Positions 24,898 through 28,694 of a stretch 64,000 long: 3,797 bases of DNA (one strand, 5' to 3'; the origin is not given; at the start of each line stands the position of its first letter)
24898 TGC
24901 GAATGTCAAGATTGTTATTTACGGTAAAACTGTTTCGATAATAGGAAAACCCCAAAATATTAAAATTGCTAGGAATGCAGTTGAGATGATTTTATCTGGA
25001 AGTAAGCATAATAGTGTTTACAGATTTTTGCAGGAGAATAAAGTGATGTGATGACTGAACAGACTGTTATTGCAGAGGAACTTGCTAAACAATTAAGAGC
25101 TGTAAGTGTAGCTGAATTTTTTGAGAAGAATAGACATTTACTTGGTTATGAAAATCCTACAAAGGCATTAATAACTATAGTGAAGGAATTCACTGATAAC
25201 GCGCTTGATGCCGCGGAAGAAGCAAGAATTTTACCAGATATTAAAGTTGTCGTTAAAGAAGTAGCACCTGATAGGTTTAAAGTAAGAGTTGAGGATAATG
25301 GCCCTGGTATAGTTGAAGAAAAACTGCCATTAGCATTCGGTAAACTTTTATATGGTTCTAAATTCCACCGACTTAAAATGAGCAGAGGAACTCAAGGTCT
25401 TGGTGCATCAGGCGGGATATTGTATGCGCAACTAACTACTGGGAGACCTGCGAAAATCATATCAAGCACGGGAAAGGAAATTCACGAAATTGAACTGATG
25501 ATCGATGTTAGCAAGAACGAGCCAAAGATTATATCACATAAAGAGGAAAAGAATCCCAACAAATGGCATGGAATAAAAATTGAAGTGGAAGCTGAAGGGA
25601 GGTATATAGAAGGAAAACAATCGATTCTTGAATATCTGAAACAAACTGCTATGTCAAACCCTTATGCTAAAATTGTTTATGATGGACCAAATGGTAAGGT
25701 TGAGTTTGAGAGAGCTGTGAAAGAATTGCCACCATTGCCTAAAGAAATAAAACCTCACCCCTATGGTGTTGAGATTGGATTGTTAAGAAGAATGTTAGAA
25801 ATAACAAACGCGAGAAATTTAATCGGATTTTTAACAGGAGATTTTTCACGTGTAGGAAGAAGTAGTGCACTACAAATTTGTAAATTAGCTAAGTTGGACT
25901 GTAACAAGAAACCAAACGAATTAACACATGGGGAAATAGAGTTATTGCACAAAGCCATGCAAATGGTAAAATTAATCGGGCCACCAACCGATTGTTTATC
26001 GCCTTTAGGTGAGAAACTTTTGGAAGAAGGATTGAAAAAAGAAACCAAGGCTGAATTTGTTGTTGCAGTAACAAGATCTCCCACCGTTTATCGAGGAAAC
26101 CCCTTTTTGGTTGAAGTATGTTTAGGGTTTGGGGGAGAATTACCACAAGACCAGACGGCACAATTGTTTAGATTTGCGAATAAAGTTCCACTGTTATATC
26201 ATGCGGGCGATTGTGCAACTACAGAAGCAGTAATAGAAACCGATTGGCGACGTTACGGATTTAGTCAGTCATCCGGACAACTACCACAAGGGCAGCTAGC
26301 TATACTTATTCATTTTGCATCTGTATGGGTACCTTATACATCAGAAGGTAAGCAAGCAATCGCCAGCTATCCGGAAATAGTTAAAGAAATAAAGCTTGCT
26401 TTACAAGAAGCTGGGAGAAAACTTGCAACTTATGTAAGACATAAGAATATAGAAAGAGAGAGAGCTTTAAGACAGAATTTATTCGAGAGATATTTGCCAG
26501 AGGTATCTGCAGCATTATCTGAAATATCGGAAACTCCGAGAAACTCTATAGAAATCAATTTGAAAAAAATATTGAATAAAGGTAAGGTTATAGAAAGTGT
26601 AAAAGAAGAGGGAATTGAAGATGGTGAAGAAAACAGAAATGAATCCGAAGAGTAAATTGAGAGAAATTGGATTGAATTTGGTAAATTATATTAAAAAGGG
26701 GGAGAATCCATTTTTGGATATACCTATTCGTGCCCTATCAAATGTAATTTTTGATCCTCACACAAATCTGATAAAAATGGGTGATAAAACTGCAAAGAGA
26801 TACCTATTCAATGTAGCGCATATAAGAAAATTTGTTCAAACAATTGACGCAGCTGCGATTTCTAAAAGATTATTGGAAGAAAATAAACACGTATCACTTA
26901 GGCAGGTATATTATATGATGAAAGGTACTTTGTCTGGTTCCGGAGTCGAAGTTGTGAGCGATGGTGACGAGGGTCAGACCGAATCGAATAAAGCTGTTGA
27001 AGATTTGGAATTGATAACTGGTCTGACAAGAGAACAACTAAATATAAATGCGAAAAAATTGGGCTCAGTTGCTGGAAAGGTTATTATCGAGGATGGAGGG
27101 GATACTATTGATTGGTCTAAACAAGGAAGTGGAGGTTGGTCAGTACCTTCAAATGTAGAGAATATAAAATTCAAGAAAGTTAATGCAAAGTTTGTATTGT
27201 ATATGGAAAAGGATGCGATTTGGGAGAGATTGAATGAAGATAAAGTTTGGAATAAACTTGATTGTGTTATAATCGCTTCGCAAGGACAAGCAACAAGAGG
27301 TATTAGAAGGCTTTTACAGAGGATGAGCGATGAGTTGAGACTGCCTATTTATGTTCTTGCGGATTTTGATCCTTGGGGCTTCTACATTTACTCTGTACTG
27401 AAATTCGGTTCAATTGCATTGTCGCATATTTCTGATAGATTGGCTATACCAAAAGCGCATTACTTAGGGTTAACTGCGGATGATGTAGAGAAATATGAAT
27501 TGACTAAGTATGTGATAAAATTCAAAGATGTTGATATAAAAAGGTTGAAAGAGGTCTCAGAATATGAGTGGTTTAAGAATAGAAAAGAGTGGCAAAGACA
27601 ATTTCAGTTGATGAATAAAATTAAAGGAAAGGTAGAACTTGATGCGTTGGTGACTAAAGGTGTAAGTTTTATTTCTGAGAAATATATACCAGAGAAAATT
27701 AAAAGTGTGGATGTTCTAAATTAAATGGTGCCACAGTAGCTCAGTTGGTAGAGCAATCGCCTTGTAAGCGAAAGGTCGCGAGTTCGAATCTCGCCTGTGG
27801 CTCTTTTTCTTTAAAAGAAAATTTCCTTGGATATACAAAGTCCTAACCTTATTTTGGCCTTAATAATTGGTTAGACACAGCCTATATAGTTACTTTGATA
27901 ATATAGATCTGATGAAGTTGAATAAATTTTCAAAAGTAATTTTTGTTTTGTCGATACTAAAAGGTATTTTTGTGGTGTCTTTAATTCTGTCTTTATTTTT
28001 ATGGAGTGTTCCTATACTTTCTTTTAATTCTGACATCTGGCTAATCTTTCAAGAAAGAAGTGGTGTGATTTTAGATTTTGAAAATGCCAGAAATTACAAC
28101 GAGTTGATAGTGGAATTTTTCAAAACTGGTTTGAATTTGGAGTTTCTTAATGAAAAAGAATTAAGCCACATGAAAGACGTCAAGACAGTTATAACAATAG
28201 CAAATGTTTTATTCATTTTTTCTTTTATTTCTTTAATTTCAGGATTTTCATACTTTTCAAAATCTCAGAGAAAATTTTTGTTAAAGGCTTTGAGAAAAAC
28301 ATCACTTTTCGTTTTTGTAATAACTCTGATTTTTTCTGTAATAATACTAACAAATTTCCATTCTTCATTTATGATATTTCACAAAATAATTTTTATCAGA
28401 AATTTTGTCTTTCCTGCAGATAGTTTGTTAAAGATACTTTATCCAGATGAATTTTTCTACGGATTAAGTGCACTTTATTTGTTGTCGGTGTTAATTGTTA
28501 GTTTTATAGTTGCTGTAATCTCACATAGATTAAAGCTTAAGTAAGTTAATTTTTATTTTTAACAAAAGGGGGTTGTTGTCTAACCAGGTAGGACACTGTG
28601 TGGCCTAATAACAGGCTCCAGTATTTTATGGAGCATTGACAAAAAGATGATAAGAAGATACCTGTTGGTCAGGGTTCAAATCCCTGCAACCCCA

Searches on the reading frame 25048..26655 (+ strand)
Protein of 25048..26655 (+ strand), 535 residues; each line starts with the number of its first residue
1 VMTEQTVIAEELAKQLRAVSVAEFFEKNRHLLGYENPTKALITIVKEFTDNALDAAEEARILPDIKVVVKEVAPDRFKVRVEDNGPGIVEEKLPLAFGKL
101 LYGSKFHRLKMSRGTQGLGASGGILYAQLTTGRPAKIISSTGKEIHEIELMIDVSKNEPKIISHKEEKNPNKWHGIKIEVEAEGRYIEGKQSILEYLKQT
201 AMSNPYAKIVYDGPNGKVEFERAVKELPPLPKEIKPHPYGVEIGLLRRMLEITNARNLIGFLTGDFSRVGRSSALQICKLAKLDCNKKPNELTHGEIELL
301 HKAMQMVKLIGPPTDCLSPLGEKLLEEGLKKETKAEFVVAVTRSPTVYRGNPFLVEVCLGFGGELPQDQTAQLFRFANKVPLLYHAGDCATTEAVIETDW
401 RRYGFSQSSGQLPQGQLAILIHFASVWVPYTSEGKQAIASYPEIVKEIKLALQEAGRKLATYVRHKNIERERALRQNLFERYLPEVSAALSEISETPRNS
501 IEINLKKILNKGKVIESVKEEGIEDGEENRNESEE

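Call 93: search_protein_families(library=pfam, proteins=[window:25048-26655:+], max_evalue=0.001)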
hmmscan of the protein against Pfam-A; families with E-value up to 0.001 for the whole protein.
window:25048-26655:+ (535 aa): 3 families
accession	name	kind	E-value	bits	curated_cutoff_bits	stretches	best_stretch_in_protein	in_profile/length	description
PF09239.17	Topo-VIb_trans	-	1.3e-59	201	24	1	312-472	1-156/159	Topoisomerase VI B subunit, transducer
PF02518.31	HATPase_c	-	4.2e-10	40.5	26.4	1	39-121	4-78/111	Histidine kinase-, DNA gyrase B-, and HSP90-like ATPase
PF13589.12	HATPase_c_3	-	3.1e-08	34.2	25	1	44-166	6-119/137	Histidine kinase-, DNA gyrase B-, and HSP90-like ATPase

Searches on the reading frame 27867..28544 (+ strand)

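Call 14: search_protein_families(library=pfam, proteins=[window:27867-28544:+], max_evalue=0.01)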
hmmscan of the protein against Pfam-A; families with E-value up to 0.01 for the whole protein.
window:27867-28544:+ (225 aa): 1 family
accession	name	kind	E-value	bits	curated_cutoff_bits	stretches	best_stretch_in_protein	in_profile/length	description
PF07314.17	Lit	-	1.5e-10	41.8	24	1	36-197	11-176/176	Lipoprotein intramolecular transacylase Lit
